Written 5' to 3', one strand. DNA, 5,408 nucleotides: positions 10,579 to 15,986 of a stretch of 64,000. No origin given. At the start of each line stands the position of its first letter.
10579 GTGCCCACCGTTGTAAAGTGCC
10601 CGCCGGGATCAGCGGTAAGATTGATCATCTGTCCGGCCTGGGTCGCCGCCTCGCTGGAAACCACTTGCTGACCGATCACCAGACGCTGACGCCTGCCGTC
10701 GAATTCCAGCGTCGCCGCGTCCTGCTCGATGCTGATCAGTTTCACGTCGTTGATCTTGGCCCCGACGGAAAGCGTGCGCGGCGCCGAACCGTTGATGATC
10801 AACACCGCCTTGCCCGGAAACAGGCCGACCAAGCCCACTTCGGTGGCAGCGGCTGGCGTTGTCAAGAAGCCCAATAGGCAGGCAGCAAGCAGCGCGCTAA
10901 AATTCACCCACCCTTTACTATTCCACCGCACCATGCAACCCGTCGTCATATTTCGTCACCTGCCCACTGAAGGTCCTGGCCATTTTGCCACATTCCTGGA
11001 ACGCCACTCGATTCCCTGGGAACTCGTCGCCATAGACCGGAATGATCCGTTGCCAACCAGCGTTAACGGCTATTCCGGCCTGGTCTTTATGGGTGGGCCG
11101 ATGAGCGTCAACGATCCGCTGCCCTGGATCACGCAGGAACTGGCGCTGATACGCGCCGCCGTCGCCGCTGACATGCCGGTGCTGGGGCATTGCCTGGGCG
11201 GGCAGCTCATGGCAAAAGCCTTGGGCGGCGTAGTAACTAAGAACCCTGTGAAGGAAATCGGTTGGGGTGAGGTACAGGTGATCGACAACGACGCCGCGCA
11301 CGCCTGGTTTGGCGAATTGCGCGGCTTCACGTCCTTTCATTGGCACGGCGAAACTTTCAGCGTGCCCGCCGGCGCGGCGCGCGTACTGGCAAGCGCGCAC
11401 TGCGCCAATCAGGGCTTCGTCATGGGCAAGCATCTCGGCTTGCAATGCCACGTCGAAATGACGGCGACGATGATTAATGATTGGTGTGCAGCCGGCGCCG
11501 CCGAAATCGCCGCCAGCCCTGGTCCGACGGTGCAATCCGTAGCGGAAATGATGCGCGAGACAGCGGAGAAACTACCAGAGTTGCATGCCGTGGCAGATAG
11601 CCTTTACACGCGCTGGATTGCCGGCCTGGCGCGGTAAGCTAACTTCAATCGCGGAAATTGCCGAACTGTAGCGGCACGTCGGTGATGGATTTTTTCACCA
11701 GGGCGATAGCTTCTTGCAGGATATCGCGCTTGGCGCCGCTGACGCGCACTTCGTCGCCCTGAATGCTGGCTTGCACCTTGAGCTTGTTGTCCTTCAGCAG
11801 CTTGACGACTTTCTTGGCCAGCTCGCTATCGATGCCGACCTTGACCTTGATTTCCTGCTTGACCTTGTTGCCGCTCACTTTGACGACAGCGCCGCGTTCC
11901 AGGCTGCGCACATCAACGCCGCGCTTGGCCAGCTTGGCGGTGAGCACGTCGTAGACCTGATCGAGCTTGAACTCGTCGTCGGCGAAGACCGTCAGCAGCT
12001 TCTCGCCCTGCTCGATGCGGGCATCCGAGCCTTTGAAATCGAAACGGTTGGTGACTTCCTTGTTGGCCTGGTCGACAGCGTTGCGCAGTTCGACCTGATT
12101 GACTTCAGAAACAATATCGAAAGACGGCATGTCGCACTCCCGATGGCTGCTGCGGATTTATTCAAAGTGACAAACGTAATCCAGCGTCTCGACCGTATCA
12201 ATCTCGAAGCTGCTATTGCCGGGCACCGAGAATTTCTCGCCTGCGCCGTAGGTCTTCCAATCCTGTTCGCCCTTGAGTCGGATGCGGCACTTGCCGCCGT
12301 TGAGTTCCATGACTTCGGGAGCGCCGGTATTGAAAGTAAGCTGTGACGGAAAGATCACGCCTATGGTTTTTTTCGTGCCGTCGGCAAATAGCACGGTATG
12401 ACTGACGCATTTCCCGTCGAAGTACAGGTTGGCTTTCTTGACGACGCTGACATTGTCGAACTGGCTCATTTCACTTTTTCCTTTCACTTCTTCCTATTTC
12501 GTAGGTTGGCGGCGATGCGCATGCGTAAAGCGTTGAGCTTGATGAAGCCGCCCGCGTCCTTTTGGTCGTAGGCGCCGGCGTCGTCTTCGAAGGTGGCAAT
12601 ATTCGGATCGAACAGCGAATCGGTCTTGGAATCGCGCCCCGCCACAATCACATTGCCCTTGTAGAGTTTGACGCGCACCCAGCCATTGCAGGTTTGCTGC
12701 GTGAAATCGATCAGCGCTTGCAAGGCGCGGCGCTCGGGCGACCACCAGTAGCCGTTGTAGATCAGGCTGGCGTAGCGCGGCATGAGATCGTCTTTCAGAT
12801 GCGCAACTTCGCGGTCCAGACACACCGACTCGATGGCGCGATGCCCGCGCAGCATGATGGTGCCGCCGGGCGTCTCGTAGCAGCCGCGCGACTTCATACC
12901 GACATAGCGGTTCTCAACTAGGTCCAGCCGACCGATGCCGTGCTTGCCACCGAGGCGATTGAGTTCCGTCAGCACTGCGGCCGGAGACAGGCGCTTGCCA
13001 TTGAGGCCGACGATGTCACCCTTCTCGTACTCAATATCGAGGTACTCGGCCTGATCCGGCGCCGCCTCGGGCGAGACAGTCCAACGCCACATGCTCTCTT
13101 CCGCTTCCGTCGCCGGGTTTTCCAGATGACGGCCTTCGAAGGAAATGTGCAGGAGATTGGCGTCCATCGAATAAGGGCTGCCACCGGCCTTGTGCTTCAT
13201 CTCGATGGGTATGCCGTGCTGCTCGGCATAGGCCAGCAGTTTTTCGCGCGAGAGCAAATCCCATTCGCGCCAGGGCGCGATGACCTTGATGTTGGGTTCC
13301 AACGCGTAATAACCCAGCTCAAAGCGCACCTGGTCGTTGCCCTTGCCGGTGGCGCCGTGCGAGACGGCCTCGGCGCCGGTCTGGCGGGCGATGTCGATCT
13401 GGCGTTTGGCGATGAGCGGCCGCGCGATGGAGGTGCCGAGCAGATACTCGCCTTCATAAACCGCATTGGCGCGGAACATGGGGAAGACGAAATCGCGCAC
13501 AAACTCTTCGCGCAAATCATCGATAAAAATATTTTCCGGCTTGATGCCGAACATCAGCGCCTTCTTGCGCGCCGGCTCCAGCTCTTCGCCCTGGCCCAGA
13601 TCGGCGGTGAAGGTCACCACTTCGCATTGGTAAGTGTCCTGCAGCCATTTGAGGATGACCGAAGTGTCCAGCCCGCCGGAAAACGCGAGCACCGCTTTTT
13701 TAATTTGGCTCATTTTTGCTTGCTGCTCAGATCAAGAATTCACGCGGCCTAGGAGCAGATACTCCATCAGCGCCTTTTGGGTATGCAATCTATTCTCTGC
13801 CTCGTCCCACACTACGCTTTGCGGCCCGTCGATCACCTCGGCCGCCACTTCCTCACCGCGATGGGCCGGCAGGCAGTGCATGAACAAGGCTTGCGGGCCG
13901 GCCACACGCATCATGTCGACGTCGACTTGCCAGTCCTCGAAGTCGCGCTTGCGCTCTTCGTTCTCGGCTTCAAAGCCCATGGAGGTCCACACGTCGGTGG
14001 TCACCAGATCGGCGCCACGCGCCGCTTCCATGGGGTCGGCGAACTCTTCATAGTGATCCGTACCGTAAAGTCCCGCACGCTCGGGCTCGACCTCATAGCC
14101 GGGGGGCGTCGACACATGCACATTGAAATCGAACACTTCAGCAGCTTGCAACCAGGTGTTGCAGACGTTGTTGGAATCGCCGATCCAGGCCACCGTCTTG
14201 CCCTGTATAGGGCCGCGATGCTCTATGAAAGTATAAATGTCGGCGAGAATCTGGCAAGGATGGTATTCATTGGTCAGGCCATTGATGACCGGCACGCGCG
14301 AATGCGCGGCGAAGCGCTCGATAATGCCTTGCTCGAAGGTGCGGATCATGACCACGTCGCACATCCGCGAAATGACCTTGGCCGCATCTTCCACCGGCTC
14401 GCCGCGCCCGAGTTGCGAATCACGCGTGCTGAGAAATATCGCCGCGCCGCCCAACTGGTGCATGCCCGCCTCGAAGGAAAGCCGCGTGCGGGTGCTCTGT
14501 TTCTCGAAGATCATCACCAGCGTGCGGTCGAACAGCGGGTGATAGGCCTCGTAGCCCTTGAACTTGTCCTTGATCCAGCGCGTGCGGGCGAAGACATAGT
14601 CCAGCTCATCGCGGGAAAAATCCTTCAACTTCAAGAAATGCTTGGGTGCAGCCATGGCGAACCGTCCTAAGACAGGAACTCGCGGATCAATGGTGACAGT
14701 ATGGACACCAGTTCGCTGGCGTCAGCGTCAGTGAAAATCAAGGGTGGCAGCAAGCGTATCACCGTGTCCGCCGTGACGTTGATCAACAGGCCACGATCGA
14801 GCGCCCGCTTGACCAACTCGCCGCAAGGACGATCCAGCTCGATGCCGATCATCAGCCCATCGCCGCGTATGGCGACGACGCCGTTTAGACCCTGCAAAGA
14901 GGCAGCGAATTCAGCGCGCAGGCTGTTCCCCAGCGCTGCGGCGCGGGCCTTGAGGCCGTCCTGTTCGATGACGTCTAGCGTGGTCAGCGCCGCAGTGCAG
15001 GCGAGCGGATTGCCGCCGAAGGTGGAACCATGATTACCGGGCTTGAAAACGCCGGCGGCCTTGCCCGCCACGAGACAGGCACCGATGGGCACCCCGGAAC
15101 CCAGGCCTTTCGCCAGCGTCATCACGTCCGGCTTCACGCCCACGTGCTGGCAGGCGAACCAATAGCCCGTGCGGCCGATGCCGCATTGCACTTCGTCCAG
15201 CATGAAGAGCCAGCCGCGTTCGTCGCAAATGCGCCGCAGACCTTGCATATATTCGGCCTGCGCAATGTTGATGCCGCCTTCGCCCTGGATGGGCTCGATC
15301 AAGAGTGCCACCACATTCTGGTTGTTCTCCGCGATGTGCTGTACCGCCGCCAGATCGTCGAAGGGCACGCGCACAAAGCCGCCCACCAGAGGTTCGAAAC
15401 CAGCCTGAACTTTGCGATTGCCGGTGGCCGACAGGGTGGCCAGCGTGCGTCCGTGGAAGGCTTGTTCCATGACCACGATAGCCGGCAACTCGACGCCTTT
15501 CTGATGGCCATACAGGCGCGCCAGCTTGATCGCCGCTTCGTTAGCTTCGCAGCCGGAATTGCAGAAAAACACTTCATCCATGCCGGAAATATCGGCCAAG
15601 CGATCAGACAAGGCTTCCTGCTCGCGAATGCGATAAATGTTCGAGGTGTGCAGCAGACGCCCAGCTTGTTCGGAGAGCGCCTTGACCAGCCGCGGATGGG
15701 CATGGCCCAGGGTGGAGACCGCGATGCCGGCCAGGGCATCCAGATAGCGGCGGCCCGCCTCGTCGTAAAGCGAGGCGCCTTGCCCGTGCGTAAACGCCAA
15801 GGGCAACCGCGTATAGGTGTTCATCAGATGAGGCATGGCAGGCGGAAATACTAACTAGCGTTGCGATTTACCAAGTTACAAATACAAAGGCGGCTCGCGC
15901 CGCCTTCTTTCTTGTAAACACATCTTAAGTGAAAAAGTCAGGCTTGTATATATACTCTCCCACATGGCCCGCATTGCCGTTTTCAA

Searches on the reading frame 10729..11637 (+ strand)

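Call 46: search_protein_families(library=pfam, proteins=[window:10729-11637:+])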
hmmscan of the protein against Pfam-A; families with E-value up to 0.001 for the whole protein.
window:10729-11637:+ (302 aa): 2 families
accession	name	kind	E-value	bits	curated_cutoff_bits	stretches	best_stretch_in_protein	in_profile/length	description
PF00117.34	GATase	-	1.9e-16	60.8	22.8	1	105-247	29-176/190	Glutamine amidotransferase class-I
PF07722.19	Peptidase_C26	-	1.7e-06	28.4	20.5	1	137-171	94-128/219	Peptidase C26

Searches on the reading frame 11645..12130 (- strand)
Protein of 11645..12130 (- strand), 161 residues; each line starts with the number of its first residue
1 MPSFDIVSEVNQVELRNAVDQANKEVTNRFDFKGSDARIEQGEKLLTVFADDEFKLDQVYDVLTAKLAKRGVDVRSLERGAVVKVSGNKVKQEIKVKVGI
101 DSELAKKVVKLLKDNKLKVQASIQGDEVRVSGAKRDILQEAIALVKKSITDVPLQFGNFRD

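Call 46: search_protein_families(library=pfam, proteins=[window:11645-12130:-])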
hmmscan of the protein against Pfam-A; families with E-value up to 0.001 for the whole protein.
window:11645-12130:- (161 aa): 1 family
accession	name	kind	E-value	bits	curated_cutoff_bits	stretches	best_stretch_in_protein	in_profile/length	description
PF04461.18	DUF520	-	1.2e-63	214.5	23.2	1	2-160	1-161/161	Protein of unknown function (DUF520)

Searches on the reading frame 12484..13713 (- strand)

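Call 46: search_protein_families(library=pfam, proteins=[window:12484-13713:-])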
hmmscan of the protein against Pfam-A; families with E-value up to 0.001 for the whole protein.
window:12484-13713:- (409 aa): 3 families
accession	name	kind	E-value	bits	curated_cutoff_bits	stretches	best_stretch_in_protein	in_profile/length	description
PF20979.2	Arginosuc_syn_C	-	6.4e-76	255.2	27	1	181-400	1-218/219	Arginosuccinate synthase C-terminal domain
PF00764.25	Arginosuc_synth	-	3.5e-64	216.2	27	1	6-169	1-162/162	Arginosuccinate synthase N-terminal HUP domain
PF06508.19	QueC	-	0.00067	19.7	22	0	6-62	1-58/210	Queuosine biosynthesis protein QueC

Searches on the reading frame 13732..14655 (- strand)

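Call 46: search_protein_families(library=pfam, proteins=[window:13732-14655:-])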
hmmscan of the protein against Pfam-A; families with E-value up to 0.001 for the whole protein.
window:13732-14655:- (307 aa): 2 families
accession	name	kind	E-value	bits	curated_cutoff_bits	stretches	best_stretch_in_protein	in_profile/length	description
PF00185.30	OTCace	-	1.8e-51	174.7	29.4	1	151-299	1-156/157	Aspartate/ornithine carbamoyltransferase, Asp/Orn binding domain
PF02729.26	OTCace_N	-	1.3e-48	165.3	29.9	1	5-145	1-148/148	Aspartate/ornithine carbamoyltransferase, carbamoyl-P binding domain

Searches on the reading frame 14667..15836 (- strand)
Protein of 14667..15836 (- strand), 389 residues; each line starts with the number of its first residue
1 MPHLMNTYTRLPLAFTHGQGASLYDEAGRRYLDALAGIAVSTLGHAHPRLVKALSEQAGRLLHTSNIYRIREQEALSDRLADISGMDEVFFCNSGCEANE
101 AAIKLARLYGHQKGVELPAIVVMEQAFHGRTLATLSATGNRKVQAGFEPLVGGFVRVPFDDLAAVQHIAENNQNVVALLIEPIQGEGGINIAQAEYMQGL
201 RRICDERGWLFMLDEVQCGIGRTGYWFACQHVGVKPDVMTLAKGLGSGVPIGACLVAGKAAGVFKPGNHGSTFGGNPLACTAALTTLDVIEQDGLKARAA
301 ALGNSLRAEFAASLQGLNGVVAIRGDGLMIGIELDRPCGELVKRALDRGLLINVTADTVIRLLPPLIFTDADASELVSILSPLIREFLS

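Call 46: search_protein_families(library=pfam, proteins=[window:14667-15836:-])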
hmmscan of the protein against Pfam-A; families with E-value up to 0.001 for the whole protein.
window:14667-15836:- (389 aa): 2 families
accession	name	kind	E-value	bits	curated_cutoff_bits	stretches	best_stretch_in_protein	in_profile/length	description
PF00202.27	Aminotran_3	-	2.5e-118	395.7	30.5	1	8-381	6-400/403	Aminotransferase class-III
PF01212.27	Beta_elim_lyase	-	0.00037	20.4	27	1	74-256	35-210/288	Beta-eliminating lyase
